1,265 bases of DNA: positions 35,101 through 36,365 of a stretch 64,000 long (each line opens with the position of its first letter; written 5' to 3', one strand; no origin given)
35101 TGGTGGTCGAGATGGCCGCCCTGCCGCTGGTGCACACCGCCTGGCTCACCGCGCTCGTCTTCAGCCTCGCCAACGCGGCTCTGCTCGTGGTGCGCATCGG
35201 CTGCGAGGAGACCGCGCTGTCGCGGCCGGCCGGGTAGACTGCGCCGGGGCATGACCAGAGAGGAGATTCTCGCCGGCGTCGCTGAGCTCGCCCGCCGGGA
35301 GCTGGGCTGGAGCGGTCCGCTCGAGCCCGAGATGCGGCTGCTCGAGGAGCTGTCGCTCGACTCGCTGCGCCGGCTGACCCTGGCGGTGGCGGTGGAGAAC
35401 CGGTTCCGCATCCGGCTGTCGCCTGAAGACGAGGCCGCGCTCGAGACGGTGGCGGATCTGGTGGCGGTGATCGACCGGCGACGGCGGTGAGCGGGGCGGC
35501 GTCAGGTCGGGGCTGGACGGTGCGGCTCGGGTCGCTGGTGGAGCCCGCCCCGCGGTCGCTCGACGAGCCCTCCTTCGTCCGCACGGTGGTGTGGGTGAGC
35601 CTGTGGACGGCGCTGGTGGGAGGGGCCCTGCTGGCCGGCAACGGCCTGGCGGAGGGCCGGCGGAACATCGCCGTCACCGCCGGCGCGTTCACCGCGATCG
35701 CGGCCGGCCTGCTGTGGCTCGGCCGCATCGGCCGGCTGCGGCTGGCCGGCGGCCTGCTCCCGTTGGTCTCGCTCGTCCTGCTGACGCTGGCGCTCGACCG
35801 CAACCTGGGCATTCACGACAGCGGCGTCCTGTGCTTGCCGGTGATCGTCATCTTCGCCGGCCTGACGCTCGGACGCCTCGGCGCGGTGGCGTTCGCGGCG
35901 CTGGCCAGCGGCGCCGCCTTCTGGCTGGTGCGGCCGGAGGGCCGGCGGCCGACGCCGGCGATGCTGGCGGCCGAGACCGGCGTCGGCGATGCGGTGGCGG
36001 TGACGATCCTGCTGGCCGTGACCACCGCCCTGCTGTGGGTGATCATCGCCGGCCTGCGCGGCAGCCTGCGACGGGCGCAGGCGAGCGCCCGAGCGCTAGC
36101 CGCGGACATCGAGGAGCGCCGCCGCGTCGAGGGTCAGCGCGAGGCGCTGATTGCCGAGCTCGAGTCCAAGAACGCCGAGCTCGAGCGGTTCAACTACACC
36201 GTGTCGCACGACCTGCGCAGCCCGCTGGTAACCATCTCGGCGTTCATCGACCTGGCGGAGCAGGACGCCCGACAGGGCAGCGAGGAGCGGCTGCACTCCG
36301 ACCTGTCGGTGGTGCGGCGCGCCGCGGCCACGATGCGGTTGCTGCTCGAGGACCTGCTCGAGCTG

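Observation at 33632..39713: Translationally coupled type III PKS operon: PKS, ICMT methyltransferase, ACP, kinase, FAAL, flavin monooxygenase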

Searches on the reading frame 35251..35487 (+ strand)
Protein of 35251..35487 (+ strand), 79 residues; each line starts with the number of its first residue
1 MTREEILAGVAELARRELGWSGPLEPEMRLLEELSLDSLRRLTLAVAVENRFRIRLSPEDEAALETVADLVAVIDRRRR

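Call 5: search_protein_families(library=pfam, proteins=[window:35251-35487:+])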
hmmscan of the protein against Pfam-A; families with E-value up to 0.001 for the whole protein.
seq(79 aa): 1 family
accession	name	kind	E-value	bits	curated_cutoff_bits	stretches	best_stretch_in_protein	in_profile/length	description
PF00550.31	PP-binding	-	1e-07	32.5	20.8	1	10-74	3-67/67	Phosphopantetheine attachment site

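Call 6: search_protein_families(library=ncbifam, proteins=[window:35251-35487:+])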
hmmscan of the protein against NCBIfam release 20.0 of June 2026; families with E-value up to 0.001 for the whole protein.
seq(79 aa): 11 families
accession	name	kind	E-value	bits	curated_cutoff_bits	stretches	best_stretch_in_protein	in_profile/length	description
NF002147.0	PRK00982.1-1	equivalog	2.4e-10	40.1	84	1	1-76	3-79/83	acyl carrier protein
NF040636.1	AcpM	exception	3.2e-09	36.7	146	1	2-76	2-77/93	meromycolate extension acyl carrier protein AcpM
NF002150.0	PRK00982.1-4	subfamily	1.1e-08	35.2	66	1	1-77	1-78/80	acyl carrier protein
NF002148.0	PRK00982.1-2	subfamily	1.8e-07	30.9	71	1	8-77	7-77/79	acyl carrier protein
NF006031.0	PRK08172.1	equivalog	1.5e-06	28.8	76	1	24-77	24-77/82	acyl carrier protein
NF004533.0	PRK05883.1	equivalog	1.3e-05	24.9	72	1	24-75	43-94/100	acyl carrier protein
TIGR00517.1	acyl_carrier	equivalog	1.6e-05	24.7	70.45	1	25-77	24-76/77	acyl carrier protein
NF003757.0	PRK05350.1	equivalog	1.8e-05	24.8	65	1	3-76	4-78/83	acyl carrier protein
NF009104.0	PRK12449.1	equivalog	2.2e-05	24.3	70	1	1-77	1-78/80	acyl carrier protein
NF058660.1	cispen_ACP_AmcB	equivalog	8.5e-05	22.7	80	1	25-78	24-79/80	cispentacin biosynthesis acyl carrier protein AmcB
NF005798.0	PRK07639.1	equivalog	0.00017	21.9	100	1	1-75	1-79/91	petrobactin biosynthesis protein AsbD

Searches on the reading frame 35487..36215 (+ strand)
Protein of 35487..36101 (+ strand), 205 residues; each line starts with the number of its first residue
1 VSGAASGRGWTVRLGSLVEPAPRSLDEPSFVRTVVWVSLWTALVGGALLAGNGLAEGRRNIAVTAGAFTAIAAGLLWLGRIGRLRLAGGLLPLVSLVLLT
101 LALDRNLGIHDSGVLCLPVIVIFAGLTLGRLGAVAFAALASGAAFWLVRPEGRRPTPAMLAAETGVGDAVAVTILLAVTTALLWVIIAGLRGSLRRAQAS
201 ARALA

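Call 60: find_related_loci(query=A2, collection=metagenome_contigs, flank=6000)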
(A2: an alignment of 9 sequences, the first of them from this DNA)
Query A2 (243 aa) in metagenome_contigs; peptide patterns used: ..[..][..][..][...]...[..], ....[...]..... (x = any residue, [..] = any of these).
600 stretches matched a pattern (row limit reached: there are more); 402 encode a relative of the query (tblastn E <= 1e-3); the best 80 are kept; 80 distinct loci.
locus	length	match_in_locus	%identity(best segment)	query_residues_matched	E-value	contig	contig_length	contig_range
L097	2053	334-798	35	82-243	1e-18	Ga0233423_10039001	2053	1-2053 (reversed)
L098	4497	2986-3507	34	63-243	1e-18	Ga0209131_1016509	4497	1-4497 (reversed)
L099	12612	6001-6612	32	31-243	7e-17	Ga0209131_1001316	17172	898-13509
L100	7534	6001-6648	35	14-243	7e-17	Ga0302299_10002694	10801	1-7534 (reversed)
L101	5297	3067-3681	29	29-243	2e-16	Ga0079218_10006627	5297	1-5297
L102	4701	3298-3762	33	82-243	4e-16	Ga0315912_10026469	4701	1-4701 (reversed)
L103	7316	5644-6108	34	82-243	3e-16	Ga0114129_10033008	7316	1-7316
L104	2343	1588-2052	33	82-243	4e-16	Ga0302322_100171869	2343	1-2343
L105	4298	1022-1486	33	82-243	1e-14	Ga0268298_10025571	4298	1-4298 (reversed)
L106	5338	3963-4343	35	110-243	1e-14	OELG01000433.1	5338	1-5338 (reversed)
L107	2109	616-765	58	194-243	3e-14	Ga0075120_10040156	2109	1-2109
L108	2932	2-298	39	142-243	2e-13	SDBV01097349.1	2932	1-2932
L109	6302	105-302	48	171-243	2e-13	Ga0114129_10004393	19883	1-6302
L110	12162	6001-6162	56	190-243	2e-13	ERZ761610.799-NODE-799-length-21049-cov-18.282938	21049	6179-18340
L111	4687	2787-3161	36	109-243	2e-13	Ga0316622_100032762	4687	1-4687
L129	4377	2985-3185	42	170-243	2e-12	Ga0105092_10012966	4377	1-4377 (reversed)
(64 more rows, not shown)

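Call 63: search_protein_families(library=pfam, proteins=[L098:1190-2635:+, L099:2779-5415:-, L099:7435-9798:+, L100:3878-4660:-, L100:4844-5278:+, L102:1238-2692:+, L103:4218-5360:+, L105:2561-3778:+, L111:1292-2176:-, L129:304-2352:+], max_evalue=0.001)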
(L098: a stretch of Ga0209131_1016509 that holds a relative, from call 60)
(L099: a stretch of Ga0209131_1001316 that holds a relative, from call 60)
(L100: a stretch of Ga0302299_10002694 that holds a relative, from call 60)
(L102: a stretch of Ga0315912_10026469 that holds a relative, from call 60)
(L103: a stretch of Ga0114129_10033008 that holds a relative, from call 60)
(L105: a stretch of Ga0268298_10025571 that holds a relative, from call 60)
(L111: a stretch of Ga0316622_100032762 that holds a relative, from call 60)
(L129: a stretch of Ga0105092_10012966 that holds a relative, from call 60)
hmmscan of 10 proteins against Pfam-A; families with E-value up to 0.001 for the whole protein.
L098:1190-2635:+ (482 aa): 16 families
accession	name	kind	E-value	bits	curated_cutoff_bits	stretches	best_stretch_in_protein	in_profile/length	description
PF07992.20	Pyr_redox_2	-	7.2e-55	186.9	26.1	1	20-345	1-291/291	Pyridine nucleotide-disulphide oxidoreductase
PF02852.28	Pyr_redox_dim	-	1.1e-26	93.6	25.3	1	365-473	2-110/110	Pyridine nucleotide-disulphide oxidoreductase, dimerisation domain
PF00070.33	Pyr_redox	-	2.7e-20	73.1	22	1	194-271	2-79/82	Pyridine nucleotide-disulphide oxidoreductase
PF13738.12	Pyr_redox_3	-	5.8e-11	42.6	30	1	151-329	122-305/305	Pyridine nucleotide-disulphide oxidoreductase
PF13450.12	NAD_binding_8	-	7.3e-10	39.4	21.9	1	24-58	1-35/68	NAD(P)-binding Rossmann-like domain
PF12831.13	FAD_oxidored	-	1.8e-09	37.9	27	1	21-66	1-46/416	FAD dependent oxidoreductase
PF01134.28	GIDA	-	3e-09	36.9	22.1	1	21-165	1-152/391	Glucose inhibited division protein A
PF01262.27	AlaDh_PNT_C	-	2.5e-07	30.8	23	0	193-248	30-86/214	Alanine dehydrogenase/PNT, C-terminal domain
PF00890.30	FAD_binding_2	-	3.1e-07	30.4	20.4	1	21-55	1-35/414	FAD binding domain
PF03486.20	HI0933_like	-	3.7e-07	30.3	50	1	21-55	2-36/244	HI0933-like protein Rossmann domain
PF01494.25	FAD_binding_3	-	1.6e-06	28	22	0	195-246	5-56/349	FAD binding domain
PF02737.24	3HCDH_N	-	3.9e-06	27.4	22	1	194-247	2-55/180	3-hydroxyacyl-CoA dehydrogenase, NAD binding domain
PF01946.23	Thi4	-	1.8e-05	24.5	26.2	0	16-64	14-63/235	Thi4 family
PF01266.30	DAO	-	3.8e-05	23.8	27.9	0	21-55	1-35/353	FAD dependent oxidoreductase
PF02826.25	2-Hacid_dh_C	-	3.8e-05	23.6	25.1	0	192-225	37-70/178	D-isomer specific 2-hydroxyacid dehydrogenase, NAD binding domain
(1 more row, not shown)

L099:2779-5415:- (879 aa): 8 families
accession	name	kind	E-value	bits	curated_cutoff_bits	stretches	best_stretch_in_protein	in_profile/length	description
PF13365.12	Trypsin_2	-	1.4e-13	52.3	27.6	1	44-182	1-144/144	Trypsin-like peptidase domain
PF00931.28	NB-ARC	-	7.2e-12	45.5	23.5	1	273-449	17-209/248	NB-ARC domain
PF13424.12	TPR_12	-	1.4e-06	28.8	30.1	1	807-856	26-77/77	Tetratricopeptide repeat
PF13401.12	AAA_22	-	9.9e-06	26.3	27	1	277-373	8-102/130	AAA domain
PF13191.12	AAA_16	-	2.2e-05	25.4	32.6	1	257-325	2-75/167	AAA ATPase domain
PF20720.3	nSTAND3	-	0.00022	21.4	27.2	1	265-302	8-45/155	Novel STAND NTPase 3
PF20703.3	nSTAND1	-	0.00077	19.6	27.1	0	255-365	14-127/379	Novel STAND NTPase 1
PF25201.1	nSTAND6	-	0.00095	19.7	27.7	0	259-353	3-98/148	Novel STAND NTPase 6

L099:7435-9798:+ (788 aa): 5 families
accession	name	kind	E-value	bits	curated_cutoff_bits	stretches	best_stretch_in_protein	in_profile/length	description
PF24681.1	Kelch_KLHDC2_KLHL20_DRC7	-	1.3e-34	119.9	50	5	142-288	38-187/221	KLHDC2/KLHL20/DRC7 Kelch-repeats domain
PF13415.12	Kelch_3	-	4e-22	78.3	22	1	167-211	3-47/48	Galactose oxidase, central domain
PF24981.1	Beta-prop_ATRN-LZTR1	-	2.9e-16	60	50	3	49-192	34-190/289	Attractin/LZTR1 beta-propeller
PF13418.12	Kelch_4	-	4.4e-15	55.8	21.6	0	204-238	2-35/49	Galactose oxidase, central domain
PF13854.13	Kelch_HCF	-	2e-08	34.3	113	0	557-625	198-266/345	Host cell factor, Kelch-repeats domain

L100:3878-4660:- (261 aa): 1 family
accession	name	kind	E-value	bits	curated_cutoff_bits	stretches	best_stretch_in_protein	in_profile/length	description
PF13472.12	Lipase_GDSL_2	-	0.00047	21.1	32.9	1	69-181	58-150/178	GDSL-like Lipase/Acylhydrolase family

L100:4844-5278:+ (145 aa): 0 families

L102:1238-2692:+ (485 aa): 1 family
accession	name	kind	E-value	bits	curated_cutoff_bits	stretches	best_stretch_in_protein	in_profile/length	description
PF07494.17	Reg_prop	-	6.7e-10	38.4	20.4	0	454-472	5-23/24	Two component regulator propeller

L103:4218-5360:+ (381 aa): 1 family
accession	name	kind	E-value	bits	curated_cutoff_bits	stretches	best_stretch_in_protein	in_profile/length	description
PF00999.27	Na_H_Exchanger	-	1.2e-50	172.9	26.2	1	22-374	4-373/375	Sodium/hydrogen exchanger, transmembrane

L105:2561-3778:+ (406 aa): 1 family
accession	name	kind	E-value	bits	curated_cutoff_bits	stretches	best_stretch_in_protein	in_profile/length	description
PF00999.27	Na_H_Exchanger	-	3e-50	171.6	26.2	1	40-393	3-373/375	Sodium/hydrogen exchanger, transmembrane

L111:1292-2176:- (295 aa): 0 families

L129:304-2352:+ (683 aa): 3 families
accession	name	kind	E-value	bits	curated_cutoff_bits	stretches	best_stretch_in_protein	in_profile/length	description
PF00999.27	Na_H_Exchanger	-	1.7e-62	211.9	26.2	1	20-383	2-370/375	Sodium/hydrogen exchanger, transmembrane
PF02254.24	TrkA_N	-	3e-27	95.7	23.8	1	420-535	1-116/116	TrkA-N domain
PF02080.26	TrkA_C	-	7.8e-18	64.6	27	1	596-665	2-70/71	TrkA-C domain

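Call 73: predict_structure(alignment_id=A2)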
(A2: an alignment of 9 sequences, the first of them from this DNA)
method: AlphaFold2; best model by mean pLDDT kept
length: 243 residues; sequences in the alignment: 9
mean_pLDDT: 77.5   pTM: 0.62
mean pLDDT of the five models: 77.5, 77.5, 76.5, 73.3, 73.1
residues with pLDDT >= 90: 61; 70-90: 116; 50-70: 36; < 50: 30
segments of 3 or more residues with pLDDT < 50: 7-10, 14-26, 155-164
pLDDT, mean of each block of 10 residues (from residue 1): 48 46 54 84 86 86 89 93 88 87 70 75 81 82 77 49 58 68 74 80 95 98 98 94 86
secondary structure, 60 per line:
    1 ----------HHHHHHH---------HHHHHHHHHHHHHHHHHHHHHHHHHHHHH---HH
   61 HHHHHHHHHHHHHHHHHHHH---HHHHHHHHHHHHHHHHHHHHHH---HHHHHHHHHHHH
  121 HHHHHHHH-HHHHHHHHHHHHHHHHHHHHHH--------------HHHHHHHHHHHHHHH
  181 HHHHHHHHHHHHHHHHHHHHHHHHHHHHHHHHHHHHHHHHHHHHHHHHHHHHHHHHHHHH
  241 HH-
elements in order: H11-17 H27-55 H59-80 H84-105 H109-128 H130-151 H166-242

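Call 75: fold_search(model_id=the predicted structure, library=pdb)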
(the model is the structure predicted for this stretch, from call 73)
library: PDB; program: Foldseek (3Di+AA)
matches with E <= 10: 63; with E <= 0.001: 0
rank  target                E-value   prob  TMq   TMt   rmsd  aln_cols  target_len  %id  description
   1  7vg4_F                2.5e+00  0.08  0.22  0.26  17.8       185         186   12  10,5-methenyltetrahydrofolate cyclohydrolase from Methylobacterium extorquens AM1 strain (released 2022-07-06)
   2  4to9_B                3.1e+00  0.15  0.22  0.30  10.2       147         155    7  2.0A resolution structure of BfrB (N148L) from Pseudomonas aeruginosa (released 2015-02-11)
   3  7o93_A                3.1e+00  0.09  0.20  0.32  15.9       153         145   14  diMn-sulerythrin (released 2021-12-01)
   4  7vg4_E                3.1e+00  0.04  0.19  0.21  13.7       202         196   14  10,5-methenyltetrahydrofolate cyclohydrolase from Methylobacterium extorquens AM1 strain (released 2022-07-06)
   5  7aie_D                3.6e+00  0.09  0.18  0.20  11.9       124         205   16  Crystal structure of a truncated form of the KLC1-TPR domain ([A1-B5] fragment) - Monoclinic crystal form (released 2021-10-06)
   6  4di0_A                3.6e+00  0.08  0.18  0.29  15.1       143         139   15  The structure of Rubrerythrin from Burkholderia pseudomallei (released 2012-02-08)
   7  4yvo                  3.8e+00  0.13  0.19  0.32  11.4       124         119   14  Crystal Structure of the TPR Domain of Arabidopsis FLU (FLU-TPR) (released 2015-06-10)
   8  7aie_B                4.0e+00  0.08  0.18  0.20  11.8       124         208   16  Crystal structure of a truncated form of the KLC1-TPR domain ([A1-B5] fragment) - Monoclinic crystal form (released 2021-10-06)
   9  7o8a_B                4.3e+00  0.07  0.19  0.29  15.8       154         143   15  diFe-sulerythrin reduced with Na-dithionite (released 2021-12-01)
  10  6vfi_B                4.3e+00  0.06  0.15  0.22  12.4       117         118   14  De novo designed octahedral nanoparticle O43_dn18 (released 2020-08-12)
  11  3ise_W                4.5e+00  0.12  0.22  0.31  10.2       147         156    7  Structure of mineralized Bfrb (double soak) from Pseudomonas aeruginosa to 2.8A Resolution (released 2010-02-02)
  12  9iig_M                4.5e+00  0.12  0.21  0.30  10.8       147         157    9  Cryo-EM structure of hetero-bacterioferritin SoBfr12 from Shewanella oneidensis (released 2025-04-30)
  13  9iig_A                4.7e+00  0.11  0.23  0.33  10.4       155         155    9  Cryo-EM structure of hetero-bacterioferritin SoBfr12 from Shewanella oneidensis (released 2025-04-30)
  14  7ppt_B                4.7e+00  0.07  0.20  0.32  15.8       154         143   14  Structure of diFe-Sulerythrin at 0.26 MGy total absorbed dose (released 2022-06-08)
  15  9u3r                  5.3e+00  0.28  0.36  0.12   4.6       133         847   15  Cryo-EM structure of human AC9 (released 2025-06-11)
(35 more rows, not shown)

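Call 81: search_protein_representatives(protein=window:35487-36101:+)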
Query: 205 residues. Proteins with E-value up to 0.001 (for the whole library): 127; up to 1e-10: 8; up to 1e-30: 1. The best 127 are listed.
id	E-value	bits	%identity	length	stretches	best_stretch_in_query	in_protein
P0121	6.2e-116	401.3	100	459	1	1-205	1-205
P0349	4.9e-13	65.5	34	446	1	12-205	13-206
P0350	1.7e-12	63.7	40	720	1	41-204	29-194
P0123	3.6e-12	62.6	36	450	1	24-205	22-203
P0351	1.0e-11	61.2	30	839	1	19-199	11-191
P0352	1.1e-11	61.1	32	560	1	17-201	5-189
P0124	2.6e-11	59.8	37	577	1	63-199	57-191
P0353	4.9e-11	58.9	37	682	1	26-200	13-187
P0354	6.0e-10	55.4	34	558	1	37-204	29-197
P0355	7.7e-10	55.0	28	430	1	27-199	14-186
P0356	8.8e-10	54.8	29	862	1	33-202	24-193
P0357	1.4e-09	54.1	32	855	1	37-200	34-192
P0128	1.8e-09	53.8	34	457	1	7-201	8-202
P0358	4.4e-09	52.6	27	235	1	26-201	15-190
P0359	5.7e-09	52.2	32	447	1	23-202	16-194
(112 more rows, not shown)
